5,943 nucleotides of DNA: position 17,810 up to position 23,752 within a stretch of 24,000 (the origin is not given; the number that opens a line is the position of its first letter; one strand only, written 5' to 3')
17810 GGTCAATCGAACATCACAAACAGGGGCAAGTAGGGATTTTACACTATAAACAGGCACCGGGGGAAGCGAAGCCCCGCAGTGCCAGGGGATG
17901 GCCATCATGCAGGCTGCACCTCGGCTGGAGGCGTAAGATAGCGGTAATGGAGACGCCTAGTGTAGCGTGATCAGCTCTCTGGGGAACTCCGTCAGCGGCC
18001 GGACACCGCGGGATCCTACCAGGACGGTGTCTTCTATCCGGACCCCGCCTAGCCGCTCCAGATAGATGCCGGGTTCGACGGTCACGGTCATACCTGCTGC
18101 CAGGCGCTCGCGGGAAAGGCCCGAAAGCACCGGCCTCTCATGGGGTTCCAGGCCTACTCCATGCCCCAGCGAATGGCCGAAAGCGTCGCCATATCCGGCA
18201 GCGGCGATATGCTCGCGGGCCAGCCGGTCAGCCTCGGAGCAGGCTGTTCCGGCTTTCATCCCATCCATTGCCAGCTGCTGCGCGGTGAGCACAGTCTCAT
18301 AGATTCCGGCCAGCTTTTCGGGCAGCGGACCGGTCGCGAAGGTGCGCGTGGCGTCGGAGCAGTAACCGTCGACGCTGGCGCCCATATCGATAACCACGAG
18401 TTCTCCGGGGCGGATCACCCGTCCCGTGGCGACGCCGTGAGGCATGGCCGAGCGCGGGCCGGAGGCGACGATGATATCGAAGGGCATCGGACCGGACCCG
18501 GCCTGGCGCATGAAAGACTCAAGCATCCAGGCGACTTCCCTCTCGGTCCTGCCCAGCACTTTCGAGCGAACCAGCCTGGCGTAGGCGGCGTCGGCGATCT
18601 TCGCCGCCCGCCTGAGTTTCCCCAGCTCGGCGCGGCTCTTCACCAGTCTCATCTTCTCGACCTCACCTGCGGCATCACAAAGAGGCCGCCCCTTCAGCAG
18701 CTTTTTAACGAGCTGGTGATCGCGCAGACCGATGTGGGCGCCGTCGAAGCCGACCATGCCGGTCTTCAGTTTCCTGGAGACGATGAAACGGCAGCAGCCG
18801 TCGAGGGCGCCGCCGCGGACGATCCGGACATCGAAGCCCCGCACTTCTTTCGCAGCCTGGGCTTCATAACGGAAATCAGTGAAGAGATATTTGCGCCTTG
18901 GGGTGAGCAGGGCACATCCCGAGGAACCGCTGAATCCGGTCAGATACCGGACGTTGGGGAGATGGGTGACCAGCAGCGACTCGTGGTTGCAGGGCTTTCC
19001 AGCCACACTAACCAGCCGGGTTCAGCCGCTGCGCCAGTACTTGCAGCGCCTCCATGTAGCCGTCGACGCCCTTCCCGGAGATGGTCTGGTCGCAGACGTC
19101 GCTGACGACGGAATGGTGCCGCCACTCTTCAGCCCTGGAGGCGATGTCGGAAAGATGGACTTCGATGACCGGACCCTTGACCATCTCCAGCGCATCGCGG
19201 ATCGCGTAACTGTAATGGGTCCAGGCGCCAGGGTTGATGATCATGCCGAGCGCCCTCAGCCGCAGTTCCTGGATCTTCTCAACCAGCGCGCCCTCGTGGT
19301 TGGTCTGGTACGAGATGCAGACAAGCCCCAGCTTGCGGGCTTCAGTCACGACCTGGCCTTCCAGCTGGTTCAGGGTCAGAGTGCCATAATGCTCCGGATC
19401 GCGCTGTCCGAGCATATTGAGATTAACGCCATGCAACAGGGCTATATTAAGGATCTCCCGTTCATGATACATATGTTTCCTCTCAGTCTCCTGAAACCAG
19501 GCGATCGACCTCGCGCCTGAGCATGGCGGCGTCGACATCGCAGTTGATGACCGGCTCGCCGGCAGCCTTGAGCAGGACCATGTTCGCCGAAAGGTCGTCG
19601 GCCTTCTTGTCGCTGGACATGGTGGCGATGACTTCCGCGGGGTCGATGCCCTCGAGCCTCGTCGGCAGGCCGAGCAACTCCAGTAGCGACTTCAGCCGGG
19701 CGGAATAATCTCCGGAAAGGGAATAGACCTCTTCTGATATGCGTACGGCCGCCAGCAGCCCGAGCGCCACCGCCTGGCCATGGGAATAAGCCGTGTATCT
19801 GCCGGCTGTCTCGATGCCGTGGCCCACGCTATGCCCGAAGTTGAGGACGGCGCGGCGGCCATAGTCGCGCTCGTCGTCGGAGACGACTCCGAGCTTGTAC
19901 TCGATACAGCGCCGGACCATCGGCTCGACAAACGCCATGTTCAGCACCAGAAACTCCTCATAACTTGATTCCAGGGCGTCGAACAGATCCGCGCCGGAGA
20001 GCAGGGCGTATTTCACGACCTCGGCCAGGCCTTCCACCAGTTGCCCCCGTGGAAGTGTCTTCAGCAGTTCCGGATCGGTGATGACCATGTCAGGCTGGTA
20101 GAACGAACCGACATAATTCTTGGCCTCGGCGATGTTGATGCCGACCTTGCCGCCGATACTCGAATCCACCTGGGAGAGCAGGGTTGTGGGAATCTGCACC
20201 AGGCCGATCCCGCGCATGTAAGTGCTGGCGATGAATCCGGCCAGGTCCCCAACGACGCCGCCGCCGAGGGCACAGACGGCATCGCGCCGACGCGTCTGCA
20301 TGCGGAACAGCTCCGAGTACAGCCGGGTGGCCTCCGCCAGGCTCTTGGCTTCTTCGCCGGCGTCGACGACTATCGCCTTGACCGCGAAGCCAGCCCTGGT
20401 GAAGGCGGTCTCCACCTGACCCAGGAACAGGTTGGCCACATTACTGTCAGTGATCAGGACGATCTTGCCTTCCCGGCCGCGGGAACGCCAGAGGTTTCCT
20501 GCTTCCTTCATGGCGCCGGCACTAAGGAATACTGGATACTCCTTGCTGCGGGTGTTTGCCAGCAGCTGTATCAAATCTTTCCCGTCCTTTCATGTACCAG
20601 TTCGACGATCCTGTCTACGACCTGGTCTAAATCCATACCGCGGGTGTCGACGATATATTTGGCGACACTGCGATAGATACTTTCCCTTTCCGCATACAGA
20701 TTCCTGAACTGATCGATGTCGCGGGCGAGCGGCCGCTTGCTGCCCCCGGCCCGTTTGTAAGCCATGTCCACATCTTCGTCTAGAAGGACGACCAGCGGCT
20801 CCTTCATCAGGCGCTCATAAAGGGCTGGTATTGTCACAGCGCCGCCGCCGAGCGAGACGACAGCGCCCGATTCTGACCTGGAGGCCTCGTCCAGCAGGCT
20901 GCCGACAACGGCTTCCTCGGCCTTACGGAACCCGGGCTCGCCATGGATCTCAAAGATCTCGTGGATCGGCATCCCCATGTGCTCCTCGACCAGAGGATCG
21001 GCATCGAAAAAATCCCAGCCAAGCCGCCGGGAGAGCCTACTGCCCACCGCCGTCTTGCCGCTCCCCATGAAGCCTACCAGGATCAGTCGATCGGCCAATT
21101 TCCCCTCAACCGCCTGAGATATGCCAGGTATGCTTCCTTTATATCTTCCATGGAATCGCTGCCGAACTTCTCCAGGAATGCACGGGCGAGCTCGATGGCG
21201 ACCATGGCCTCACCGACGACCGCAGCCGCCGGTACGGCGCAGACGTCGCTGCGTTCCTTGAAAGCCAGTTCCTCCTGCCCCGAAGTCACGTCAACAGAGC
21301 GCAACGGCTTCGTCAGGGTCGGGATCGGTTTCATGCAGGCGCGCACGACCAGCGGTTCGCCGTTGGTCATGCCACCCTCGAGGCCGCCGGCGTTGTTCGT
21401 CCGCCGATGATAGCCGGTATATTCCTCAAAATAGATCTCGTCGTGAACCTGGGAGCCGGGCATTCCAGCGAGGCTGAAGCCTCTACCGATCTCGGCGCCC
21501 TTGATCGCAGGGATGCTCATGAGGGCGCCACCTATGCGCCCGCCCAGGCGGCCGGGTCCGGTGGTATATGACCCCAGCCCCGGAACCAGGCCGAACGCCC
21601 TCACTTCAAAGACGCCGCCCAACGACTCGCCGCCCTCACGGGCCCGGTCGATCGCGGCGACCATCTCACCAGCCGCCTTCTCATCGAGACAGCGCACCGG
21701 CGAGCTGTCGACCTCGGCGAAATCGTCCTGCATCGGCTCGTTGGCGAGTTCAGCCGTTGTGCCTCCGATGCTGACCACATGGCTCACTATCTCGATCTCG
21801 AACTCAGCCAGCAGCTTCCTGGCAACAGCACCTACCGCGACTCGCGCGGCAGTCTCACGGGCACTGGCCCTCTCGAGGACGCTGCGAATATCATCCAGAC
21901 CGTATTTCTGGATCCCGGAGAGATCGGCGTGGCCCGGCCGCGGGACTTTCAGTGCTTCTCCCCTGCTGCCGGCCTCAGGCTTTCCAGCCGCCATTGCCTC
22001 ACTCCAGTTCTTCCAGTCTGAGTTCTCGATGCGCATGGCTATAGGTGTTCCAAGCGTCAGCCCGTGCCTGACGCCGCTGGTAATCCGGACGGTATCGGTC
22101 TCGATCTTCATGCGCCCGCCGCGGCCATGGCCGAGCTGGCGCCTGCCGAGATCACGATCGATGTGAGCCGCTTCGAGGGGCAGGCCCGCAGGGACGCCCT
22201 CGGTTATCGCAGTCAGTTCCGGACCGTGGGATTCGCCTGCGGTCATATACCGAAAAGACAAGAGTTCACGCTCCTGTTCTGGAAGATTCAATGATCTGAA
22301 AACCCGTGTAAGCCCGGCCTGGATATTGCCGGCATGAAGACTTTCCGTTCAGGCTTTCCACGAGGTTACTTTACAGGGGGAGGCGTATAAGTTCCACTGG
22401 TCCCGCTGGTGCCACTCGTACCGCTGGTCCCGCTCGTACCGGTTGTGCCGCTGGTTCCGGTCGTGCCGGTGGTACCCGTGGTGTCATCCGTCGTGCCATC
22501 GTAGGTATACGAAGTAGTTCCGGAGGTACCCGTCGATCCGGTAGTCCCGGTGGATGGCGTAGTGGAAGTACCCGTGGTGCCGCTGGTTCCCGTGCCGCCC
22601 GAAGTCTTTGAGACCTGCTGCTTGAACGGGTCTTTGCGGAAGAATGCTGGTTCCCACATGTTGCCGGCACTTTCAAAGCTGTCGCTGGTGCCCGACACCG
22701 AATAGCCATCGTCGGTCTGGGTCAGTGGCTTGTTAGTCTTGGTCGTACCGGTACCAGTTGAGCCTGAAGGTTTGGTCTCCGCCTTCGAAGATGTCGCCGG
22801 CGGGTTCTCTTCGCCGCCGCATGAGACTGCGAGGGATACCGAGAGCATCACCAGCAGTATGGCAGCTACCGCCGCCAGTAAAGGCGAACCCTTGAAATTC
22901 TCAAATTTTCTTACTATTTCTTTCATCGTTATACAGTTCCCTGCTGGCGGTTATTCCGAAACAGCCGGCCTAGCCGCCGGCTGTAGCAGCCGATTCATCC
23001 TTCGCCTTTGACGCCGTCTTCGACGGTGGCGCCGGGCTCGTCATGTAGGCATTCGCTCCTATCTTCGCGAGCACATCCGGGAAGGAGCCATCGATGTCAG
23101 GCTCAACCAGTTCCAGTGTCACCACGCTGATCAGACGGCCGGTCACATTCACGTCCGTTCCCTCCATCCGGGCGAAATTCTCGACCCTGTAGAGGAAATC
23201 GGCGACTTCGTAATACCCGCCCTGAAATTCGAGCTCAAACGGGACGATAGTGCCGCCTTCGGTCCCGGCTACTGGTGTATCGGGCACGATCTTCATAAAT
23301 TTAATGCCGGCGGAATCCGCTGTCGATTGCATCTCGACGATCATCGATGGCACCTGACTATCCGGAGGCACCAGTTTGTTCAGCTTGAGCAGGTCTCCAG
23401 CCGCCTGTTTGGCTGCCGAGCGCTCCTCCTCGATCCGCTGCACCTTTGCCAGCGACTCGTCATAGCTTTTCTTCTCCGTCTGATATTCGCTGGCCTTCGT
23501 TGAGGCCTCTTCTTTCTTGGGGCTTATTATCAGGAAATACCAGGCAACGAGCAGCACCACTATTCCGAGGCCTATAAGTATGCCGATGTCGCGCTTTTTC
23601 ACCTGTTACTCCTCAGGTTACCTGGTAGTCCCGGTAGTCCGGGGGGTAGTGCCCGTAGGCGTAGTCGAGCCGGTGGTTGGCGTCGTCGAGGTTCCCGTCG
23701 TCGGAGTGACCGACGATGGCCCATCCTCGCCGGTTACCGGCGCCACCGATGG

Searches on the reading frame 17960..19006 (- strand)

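Call 31: search_protein_families(library=pfam, proteins=[window:17960-19006:-], max_evalue=0.001)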
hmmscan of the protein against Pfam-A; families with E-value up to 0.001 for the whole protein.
window:17960-19006:- (349 aa): 2 families
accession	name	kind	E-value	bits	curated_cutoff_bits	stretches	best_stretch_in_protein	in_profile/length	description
PF00557.29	Peptidase_M24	-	2.4e-63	214.1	23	1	130-330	2-206/208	Metallopeptidase family M24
PF01321.24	Creatinase_N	-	6.4e-19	69.2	22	1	10-122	16-128/128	Creatinase/Prolidase N-terminal domain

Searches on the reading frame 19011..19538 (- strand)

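Call 31: search_protein_families(library=pfam, proteins=[window:19011-19538:-], max_evalue=0.001)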
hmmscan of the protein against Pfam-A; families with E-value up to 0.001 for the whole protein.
window:19011-19538:- (176 aa): 1 family
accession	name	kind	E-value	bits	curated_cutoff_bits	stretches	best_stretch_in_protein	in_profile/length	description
PF01220.24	DHquinase_II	-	9.2e-52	174.9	23.3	1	32-168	2-137/138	Dehydroquinase class II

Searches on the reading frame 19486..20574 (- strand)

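Call 31: search_protein_families(library=pfam, proteins=[window:19486-20574:-], max_evalue=0.001)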
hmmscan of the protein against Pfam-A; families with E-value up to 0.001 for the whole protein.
window:19486-20574:- (363 aa): 4 families
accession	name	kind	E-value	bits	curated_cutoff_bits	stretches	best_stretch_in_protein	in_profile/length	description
PF01761.26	DHQ_synthase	-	5.1e-45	152.3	24.2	1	68-179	2-113/115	3-dehydroquinate synthase N-terminal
PF24621.2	DHQS_C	-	2.6e-39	134.9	27.6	1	182-325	1-144/144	3-dehydroquinate synthase C-terminal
PF13685.12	Fe-ADH_2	-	5.5e-10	39.9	28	1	18-132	3-108/149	Iron-containing alcohol dehydrogenase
PF00465.25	Fe-ADH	-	1.3e-07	31.8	31.3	1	16-168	5-168/168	Iron-containing alcohol dehydrogenase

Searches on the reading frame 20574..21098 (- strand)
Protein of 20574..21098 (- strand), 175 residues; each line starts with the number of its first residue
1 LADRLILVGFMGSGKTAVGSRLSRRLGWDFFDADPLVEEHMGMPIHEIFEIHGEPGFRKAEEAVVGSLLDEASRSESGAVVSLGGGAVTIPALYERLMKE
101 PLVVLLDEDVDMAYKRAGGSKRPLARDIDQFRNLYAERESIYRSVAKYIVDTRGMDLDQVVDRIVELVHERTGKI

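Call 31: search_protein_families(library=pfam, proteins=[window:20574-21098:-], max_evalue=0.001)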
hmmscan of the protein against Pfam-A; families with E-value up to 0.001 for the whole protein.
window:20574-21098:- (175 aa): 3 families
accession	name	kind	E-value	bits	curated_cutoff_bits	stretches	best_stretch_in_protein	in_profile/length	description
PF01202.28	SKI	-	8e-36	124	22.1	1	11-167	1-157/159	Shikimate kinase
PF13671.12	AAA_33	-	0.00023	21.9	27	0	5-42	2-39/143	AAA domain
PF13238.12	AAA_18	-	0.00057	20.8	29.4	1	6-44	2-39/128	AAA domain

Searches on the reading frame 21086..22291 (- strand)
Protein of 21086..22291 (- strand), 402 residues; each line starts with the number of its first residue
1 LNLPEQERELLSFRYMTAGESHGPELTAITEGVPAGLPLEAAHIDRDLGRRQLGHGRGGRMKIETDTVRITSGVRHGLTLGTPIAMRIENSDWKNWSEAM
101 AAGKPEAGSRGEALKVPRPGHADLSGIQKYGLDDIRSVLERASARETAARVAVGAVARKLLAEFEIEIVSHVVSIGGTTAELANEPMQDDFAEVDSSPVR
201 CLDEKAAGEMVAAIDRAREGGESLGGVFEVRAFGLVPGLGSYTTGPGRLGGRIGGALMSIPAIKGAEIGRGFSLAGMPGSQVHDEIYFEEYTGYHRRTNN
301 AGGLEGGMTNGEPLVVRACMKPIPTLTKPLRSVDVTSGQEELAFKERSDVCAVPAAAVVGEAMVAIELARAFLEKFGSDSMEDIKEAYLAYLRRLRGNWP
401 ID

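Call 31: search_protein_families(library=pfam, proteins=[window:21086-22291:-], max_evalue=0.001)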
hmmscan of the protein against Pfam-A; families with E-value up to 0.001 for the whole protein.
window:21086-22291:- (402 aa): 1 family
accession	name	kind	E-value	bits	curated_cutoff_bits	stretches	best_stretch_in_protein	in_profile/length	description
PF01264.26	Chorismate_synt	-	4.9e-118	394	27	1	13-373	1-327/327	Chorismate synthase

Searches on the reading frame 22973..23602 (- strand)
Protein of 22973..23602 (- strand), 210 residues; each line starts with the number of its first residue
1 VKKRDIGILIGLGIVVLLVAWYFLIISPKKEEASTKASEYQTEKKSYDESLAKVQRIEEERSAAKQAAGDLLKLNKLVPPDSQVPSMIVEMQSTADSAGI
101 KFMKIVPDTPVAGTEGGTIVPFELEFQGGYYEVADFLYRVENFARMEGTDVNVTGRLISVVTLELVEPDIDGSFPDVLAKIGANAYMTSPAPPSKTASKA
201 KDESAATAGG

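Call 31: search_protein_families(library=pfam, proteins=[window:22973-23602:-], max_evalue=0.001)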
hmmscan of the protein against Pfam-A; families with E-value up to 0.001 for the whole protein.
window:22973-23602:- (210 aa): 2 families
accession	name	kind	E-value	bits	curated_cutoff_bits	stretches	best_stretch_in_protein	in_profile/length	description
PF04350.18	PilO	-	1.5e-11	45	22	1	37-146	5-113/145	Pilus assembly protein, PilO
PF04612.17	T2SSM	-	7.7e-06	26.6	27.8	1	2-70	12-81/160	Type II secretion system (T2SS), protein M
